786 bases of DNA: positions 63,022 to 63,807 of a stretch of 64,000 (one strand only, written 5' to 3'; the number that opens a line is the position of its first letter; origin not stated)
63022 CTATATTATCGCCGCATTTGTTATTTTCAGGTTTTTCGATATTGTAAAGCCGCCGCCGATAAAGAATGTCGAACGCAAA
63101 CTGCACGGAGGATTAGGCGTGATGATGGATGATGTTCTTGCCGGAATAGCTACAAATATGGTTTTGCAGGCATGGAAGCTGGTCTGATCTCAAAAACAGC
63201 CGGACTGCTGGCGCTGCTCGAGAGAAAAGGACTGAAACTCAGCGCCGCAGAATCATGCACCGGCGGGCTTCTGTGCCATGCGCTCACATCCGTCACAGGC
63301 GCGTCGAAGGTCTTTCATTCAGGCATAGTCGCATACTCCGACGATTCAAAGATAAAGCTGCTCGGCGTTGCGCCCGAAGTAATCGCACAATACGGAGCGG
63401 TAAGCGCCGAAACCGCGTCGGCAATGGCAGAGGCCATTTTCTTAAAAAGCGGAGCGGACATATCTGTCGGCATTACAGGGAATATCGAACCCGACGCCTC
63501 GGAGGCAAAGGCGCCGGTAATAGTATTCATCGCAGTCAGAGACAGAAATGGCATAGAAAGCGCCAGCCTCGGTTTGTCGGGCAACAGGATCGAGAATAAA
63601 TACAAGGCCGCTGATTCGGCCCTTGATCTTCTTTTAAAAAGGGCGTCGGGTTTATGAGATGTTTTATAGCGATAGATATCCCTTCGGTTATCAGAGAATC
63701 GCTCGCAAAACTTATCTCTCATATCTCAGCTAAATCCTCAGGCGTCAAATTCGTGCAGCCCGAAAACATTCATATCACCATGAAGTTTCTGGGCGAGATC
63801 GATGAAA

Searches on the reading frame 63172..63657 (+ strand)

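Call 75: search_protein_families(library=pfam, proteins=[window:63172-63657:+], max_evalue=0.001)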
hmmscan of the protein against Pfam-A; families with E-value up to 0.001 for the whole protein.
window:63172-63657:+ (161 aa): 1 family
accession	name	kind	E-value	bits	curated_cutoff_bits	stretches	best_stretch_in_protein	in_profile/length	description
PF02464.23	CinA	-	1.6e-42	145.2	23.5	1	12-156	8-153/155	Competence-damaged protein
